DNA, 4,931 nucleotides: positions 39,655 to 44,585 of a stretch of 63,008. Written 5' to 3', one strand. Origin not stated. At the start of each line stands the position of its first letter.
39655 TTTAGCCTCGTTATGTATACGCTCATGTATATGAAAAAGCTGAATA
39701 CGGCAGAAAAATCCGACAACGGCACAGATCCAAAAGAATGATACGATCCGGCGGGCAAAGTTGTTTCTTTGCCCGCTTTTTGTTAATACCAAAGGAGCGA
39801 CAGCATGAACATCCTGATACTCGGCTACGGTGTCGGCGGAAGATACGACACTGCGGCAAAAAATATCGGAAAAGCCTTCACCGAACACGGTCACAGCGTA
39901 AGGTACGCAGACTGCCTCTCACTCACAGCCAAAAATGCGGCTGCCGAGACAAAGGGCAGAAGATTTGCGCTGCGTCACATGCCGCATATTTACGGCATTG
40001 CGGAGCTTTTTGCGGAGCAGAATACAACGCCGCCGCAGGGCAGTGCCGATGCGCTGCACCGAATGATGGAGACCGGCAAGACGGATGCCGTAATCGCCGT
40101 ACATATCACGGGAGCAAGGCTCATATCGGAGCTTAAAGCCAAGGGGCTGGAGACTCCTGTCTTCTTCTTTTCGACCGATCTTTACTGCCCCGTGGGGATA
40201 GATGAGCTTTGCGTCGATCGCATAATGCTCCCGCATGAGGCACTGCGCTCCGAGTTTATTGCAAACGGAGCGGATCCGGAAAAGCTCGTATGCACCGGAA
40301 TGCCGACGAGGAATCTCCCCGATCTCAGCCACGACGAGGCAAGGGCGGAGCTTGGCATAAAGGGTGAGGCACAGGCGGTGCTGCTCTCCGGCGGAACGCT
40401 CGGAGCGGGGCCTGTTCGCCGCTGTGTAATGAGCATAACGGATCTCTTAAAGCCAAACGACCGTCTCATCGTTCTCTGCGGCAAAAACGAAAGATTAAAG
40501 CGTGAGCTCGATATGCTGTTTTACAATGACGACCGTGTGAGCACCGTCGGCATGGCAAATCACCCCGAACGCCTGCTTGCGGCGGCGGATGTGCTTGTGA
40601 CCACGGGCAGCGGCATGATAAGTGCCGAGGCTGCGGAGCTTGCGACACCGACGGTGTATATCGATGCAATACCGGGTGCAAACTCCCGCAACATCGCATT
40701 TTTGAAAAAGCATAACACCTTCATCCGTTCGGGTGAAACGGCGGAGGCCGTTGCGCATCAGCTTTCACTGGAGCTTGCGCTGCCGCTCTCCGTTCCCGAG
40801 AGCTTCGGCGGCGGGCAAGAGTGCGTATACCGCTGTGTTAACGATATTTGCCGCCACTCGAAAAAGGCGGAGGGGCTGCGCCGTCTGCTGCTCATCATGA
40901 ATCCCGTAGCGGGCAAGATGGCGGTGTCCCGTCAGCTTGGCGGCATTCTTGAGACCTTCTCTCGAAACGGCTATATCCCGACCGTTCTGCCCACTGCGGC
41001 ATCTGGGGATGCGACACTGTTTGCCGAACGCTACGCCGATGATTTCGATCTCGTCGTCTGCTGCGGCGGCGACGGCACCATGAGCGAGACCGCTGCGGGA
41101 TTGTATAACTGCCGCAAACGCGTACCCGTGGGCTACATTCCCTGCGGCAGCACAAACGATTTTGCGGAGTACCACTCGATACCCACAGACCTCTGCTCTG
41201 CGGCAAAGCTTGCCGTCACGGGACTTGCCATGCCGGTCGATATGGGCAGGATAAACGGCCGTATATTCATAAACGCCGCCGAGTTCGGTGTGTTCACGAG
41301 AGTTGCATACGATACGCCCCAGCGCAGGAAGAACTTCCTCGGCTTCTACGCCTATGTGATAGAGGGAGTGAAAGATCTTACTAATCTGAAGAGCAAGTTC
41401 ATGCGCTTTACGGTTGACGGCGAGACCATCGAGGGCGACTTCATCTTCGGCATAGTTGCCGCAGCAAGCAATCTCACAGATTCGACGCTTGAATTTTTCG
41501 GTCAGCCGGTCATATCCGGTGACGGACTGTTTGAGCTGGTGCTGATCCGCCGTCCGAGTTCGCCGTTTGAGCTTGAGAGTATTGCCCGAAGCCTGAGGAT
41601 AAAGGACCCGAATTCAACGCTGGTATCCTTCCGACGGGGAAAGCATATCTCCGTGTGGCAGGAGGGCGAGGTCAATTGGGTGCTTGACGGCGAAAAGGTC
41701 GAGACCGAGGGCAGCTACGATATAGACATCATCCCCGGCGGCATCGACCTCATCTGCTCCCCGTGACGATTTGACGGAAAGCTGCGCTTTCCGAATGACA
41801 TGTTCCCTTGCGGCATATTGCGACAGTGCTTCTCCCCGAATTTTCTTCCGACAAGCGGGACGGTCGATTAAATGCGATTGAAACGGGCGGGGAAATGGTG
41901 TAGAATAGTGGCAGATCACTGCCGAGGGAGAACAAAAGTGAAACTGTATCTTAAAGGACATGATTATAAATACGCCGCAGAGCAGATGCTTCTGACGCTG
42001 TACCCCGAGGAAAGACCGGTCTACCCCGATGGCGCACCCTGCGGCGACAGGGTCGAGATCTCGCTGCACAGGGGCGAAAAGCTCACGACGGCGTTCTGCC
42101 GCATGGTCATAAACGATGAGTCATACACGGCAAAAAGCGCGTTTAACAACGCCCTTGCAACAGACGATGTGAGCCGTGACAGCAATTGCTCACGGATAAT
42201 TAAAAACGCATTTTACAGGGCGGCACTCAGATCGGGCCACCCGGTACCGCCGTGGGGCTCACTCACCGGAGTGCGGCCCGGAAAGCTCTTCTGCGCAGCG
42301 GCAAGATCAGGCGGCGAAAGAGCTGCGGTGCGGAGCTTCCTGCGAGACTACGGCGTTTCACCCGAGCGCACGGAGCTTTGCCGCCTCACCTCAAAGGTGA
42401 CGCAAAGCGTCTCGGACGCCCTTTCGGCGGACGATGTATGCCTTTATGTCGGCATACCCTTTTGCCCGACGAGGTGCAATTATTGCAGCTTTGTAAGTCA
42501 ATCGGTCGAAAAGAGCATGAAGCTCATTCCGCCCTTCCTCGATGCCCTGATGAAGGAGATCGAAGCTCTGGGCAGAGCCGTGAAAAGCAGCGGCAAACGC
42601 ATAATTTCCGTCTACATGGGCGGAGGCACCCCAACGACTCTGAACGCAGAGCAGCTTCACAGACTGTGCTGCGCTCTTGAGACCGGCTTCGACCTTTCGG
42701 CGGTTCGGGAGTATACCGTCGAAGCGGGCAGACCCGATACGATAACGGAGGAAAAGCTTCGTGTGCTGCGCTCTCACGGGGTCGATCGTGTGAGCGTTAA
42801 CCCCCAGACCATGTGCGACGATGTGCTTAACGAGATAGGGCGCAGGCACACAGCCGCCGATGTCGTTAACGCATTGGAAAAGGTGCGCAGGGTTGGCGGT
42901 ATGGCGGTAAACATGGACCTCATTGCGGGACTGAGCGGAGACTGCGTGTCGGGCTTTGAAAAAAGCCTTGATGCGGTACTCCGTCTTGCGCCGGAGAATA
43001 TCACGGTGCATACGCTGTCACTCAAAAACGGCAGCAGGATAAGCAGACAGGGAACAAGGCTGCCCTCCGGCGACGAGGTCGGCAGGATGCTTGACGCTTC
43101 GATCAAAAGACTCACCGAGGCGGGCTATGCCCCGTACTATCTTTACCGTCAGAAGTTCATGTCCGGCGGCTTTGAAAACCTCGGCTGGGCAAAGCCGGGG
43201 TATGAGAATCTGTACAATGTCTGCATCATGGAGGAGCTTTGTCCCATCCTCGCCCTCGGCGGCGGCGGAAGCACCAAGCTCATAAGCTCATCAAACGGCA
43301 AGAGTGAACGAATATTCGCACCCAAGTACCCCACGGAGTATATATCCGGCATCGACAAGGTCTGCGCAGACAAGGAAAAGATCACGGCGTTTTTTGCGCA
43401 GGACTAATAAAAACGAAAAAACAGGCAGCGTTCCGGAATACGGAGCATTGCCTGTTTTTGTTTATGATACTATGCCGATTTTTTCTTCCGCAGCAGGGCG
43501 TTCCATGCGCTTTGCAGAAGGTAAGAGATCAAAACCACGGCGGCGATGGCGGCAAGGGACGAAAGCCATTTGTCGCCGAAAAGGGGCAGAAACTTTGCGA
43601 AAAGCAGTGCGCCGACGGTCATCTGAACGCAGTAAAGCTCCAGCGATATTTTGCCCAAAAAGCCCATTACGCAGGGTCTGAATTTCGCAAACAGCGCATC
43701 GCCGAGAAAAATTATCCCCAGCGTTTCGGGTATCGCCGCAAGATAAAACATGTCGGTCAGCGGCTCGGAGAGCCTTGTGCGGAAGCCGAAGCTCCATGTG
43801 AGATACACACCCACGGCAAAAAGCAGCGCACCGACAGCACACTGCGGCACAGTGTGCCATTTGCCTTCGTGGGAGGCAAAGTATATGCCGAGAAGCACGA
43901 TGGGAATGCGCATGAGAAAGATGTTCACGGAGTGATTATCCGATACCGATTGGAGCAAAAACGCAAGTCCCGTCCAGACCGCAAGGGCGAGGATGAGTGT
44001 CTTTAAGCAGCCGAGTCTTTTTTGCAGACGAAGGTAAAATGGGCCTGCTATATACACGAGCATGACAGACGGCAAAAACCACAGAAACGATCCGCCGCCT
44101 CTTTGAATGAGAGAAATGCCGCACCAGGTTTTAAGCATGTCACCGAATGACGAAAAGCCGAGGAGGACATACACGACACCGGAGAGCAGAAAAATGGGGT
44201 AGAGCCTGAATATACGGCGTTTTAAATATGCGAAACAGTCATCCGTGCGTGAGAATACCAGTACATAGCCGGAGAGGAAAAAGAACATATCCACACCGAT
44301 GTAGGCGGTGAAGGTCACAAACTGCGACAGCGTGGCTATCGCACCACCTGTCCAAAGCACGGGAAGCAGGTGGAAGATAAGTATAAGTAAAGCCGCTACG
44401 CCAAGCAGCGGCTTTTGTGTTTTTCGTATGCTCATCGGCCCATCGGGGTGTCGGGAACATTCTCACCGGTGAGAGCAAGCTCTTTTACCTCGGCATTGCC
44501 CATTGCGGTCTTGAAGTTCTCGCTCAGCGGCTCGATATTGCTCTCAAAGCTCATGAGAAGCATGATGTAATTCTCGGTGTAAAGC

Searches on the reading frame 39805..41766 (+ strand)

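Call 41: search_protein_families(library=pfam, proteins=[window:39805-41766:+], max_evalue=0.00001)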
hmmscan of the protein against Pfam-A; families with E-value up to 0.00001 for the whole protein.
window:39805-41766:+ (653 aa): 2 families
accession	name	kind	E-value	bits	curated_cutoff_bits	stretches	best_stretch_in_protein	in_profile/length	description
PF00781.29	DAGK_cat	-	7.7e-28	97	23.6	1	360-483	1-125/125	Diacylglycerol kinase catalytic domain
PF06925.17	MGDG_synth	-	1.2e-06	29.1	25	1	81-167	78-168/169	Monogalactosyldiacylglycerol (MGDG) synthase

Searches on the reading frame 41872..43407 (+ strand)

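Call 41: search_protein_families(library=pfam, proteins=[window:41872-43407:+], max_evalue=0.00001)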
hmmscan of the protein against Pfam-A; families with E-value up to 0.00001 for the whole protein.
window:41872-43407:+ (511 aa): 1 family
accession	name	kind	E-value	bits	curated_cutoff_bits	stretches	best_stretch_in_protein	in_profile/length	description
PF04055.27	Radical_SAM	-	9.6e-21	75.1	29.5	1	195-366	4-163/166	Radical SAM superfamily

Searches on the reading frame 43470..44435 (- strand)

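Call 41: search_protein_families(library=pfam, proteins=[window:43470-44435:-], max_evalue=0.00001)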
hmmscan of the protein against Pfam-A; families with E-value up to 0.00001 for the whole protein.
window:43470-44435:- (321 aa): 1 family
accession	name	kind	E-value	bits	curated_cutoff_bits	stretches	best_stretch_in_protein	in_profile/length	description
PF01757.29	Acyl_transf_3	-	3.7e-24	85.8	31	1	12-307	9-324/326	Acyltransferase domain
